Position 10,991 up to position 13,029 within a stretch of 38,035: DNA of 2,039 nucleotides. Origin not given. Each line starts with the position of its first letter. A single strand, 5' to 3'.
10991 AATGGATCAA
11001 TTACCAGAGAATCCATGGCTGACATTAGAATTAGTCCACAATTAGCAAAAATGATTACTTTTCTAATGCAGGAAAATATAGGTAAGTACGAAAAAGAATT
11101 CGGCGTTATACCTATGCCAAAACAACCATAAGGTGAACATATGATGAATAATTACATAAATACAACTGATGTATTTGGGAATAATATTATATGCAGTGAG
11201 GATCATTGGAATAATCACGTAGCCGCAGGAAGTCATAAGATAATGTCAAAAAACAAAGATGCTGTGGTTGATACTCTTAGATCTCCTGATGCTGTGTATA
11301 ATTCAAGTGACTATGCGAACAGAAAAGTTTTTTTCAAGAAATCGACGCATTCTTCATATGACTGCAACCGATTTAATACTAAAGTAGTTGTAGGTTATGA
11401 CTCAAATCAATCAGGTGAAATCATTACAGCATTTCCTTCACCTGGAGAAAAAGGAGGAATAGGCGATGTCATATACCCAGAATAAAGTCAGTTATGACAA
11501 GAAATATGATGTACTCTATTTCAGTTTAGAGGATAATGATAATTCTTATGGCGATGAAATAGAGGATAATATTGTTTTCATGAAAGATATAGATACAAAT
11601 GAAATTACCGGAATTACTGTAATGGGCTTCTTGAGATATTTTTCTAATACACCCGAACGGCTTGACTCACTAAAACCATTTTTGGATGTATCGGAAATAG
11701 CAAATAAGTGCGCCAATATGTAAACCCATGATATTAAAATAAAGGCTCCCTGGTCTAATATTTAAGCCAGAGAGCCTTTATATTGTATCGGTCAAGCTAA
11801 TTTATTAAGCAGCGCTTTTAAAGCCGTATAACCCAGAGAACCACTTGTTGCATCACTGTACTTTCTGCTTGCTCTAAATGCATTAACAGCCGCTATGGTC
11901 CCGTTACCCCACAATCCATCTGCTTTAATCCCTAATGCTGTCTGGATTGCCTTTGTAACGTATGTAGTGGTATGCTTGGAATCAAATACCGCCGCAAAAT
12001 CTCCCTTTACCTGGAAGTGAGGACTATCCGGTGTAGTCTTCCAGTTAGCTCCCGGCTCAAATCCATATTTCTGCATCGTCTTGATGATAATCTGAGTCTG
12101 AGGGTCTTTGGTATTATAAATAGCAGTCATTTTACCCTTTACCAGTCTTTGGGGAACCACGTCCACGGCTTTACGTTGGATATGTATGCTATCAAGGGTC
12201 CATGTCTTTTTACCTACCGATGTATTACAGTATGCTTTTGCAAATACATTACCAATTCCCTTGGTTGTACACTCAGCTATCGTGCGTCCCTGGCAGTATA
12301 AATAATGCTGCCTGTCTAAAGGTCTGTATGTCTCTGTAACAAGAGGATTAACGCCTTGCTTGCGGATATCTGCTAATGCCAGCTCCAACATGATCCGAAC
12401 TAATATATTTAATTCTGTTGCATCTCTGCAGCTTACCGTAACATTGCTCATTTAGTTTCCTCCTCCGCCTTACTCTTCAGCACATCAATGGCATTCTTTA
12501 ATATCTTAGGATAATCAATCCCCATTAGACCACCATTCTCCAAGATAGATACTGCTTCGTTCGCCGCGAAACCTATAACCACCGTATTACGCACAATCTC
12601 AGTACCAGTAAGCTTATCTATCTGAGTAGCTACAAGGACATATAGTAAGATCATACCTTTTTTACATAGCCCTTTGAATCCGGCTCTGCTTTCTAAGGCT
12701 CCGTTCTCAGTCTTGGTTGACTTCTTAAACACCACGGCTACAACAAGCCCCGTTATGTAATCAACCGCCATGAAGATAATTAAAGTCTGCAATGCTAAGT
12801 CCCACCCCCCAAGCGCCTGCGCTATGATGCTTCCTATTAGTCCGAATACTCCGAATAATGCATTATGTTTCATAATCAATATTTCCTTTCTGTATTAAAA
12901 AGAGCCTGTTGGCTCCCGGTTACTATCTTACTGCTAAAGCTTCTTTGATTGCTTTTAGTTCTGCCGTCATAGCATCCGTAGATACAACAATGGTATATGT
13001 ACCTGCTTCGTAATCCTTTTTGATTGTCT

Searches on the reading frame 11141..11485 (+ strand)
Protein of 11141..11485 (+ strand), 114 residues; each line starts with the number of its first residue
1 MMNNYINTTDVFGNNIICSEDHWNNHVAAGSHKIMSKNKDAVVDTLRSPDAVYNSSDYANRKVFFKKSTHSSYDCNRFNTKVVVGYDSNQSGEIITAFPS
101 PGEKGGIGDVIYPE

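Call 73: search_protein_families(library=pfam, proteins=[window:11141-11485:+], max_evalue=0.1)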
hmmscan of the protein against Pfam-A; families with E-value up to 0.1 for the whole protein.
window:11141-11485:+ (114 aa): 1 family
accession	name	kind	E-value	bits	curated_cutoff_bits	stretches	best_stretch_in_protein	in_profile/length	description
PF18810.6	PBECR2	-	0.065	13.9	27.1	1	9-100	18-104/120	phage-Barnase-EndoU-ColicinE5/D-RelE like nuclease2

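Call 74: search_protein_families(library=phrogs, proteins=[window:11141-11485:+], max_evalue=0.1)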
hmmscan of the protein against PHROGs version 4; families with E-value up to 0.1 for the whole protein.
window:11141-11485:+ (114 aa): 0 families

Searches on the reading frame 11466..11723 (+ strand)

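Call 73: search_protein_families(library=pfam, proteins=[window:11466-11723:+], max_evalue=0.1)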
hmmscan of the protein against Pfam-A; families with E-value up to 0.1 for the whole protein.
window:11466-11723:+ (85 aa): 1 family
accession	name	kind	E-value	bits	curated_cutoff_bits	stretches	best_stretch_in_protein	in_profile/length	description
PF10049.14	DUF2283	-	5.1e-07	30.2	23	1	7-54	1-47/49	Protein of unknown function (DUF2283)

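Call 74: search_protein_families(library=phrogs, proteins=[window:11466-11723:+], max_evalue=0.1)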
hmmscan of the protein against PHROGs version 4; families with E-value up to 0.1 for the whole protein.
window:11466-11723:+ (85 aa): 1 family
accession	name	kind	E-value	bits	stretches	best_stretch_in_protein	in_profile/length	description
phrog_36767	-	unknown function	3e-14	53.8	1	7-59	13-66/95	-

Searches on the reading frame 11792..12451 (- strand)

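Call 73: search_protein_families(library=pfam, proteins=[window:11792-12451:-], max_evalue=0.1)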
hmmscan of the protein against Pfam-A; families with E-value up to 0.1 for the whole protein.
window:11792-12451:- (219 aa): 2 families
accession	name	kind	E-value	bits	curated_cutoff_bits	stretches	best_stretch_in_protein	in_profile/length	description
PF13539.11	Peptidase_M15_4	-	2.3e-08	34.9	25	1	85-148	5-70/70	D-alanyl-D-alanine carboxypeptidase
PF02557.22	VanY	-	0.013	15.7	25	1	26-132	16-107/132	D-alanyl-D-alanine carboxypeptidase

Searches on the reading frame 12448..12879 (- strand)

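Call 73: search_protein_families(library=pfam, proteins=[window:12448-12879:-], max_evalue=0.1)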
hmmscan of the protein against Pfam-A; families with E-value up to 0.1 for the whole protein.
window:12448-12879:- (143 aa): 4 families
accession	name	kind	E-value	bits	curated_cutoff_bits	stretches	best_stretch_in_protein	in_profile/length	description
PF05105.17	Phage_holin_4_1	-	9e-35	119.7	22.2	1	18-135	2-115/116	Bacteriophage holin family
PF07332.16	Phage_holin_3_6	-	0.011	16.2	28.4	1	7-63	44-102/116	Putative Actinobacterial Holin-X, holin superfamily III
PF23920.1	DUF7259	-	0.011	16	27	1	92-122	43-73/77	Domain of unknown function (DUF7259)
PF13303.11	PTS_EIIC_2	-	0.019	14.5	28.9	1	7-60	270-323/327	Phosphotransferase system, EIIC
